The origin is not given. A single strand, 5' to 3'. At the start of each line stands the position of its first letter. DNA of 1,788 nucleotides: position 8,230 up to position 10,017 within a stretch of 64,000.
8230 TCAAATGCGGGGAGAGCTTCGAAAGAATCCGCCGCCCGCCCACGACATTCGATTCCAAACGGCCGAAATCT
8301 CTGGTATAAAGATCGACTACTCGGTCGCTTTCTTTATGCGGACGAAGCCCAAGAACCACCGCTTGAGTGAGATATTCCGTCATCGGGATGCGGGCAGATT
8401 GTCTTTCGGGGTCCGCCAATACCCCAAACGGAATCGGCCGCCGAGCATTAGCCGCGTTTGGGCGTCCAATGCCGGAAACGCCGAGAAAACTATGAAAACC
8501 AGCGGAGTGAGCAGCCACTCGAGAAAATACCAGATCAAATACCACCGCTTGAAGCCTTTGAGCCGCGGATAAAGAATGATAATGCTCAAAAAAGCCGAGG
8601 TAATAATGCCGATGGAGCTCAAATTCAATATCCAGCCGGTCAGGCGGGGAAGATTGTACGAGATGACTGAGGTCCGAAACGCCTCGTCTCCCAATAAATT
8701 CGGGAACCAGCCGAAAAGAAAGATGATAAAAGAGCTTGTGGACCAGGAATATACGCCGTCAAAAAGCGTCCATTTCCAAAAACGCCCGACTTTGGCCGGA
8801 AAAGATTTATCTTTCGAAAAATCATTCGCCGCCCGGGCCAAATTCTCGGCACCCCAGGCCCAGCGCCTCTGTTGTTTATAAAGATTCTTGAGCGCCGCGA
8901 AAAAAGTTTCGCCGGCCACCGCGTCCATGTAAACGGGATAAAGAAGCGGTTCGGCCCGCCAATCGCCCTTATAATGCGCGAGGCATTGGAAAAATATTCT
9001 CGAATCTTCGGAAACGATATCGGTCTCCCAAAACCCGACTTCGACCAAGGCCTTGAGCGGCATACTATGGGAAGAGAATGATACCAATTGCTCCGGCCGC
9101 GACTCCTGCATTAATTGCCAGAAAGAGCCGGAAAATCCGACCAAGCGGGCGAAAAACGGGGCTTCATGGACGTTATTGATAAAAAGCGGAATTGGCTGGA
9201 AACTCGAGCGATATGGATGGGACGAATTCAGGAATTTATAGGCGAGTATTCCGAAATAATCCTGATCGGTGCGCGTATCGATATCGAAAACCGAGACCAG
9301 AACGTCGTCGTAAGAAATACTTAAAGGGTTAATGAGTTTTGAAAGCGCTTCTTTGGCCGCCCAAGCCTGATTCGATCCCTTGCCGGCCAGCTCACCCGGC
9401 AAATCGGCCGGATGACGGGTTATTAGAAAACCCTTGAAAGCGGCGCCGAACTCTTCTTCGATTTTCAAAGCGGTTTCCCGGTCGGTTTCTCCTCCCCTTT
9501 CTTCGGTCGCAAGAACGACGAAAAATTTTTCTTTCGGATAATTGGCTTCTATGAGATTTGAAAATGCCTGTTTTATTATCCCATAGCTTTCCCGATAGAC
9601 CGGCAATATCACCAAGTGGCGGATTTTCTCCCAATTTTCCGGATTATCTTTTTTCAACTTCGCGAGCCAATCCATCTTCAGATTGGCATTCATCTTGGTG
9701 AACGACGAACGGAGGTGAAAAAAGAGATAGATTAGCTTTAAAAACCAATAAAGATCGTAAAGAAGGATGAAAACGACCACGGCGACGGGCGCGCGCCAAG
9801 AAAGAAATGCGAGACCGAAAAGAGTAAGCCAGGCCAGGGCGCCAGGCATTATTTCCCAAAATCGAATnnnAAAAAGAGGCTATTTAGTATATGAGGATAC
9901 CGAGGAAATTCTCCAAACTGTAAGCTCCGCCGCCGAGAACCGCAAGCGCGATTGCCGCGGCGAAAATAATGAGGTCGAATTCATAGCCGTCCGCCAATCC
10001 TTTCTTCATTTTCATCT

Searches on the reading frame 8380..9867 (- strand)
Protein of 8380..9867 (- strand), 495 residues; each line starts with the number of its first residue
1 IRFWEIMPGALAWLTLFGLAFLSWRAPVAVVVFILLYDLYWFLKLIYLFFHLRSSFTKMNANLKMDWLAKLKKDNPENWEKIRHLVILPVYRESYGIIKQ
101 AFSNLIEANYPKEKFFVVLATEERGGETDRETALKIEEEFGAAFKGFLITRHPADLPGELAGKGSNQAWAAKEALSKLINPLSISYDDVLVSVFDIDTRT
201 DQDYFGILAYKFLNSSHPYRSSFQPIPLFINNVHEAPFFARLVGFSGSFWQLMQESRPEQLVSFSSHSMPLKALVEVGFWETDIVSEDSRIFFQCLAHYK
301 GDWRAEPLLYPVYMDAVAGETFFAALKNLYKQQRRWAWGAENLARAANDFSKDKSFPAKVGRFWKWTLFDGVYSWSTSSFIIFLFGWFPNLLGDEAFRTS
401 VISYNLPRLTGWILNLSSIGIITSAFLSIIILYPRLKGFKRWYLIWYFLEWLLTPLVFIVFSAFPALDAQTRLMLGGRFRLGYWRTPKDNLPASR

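Call 24: search_protein_families(library=pfam, proteins=[window:8380-9867:-], max_evalue=0.00001)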
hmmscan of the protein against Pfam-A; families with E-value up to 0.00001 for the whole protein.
window:8380-9867:- (495 aa): 1 family
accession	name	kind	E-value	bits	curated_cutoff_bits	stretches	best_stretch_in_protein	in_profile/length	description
PF13632.12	Glyco_trans_2_3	-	1.3e-06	28.8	27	1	193-389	4-182/198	Glycosyl transferase family group 2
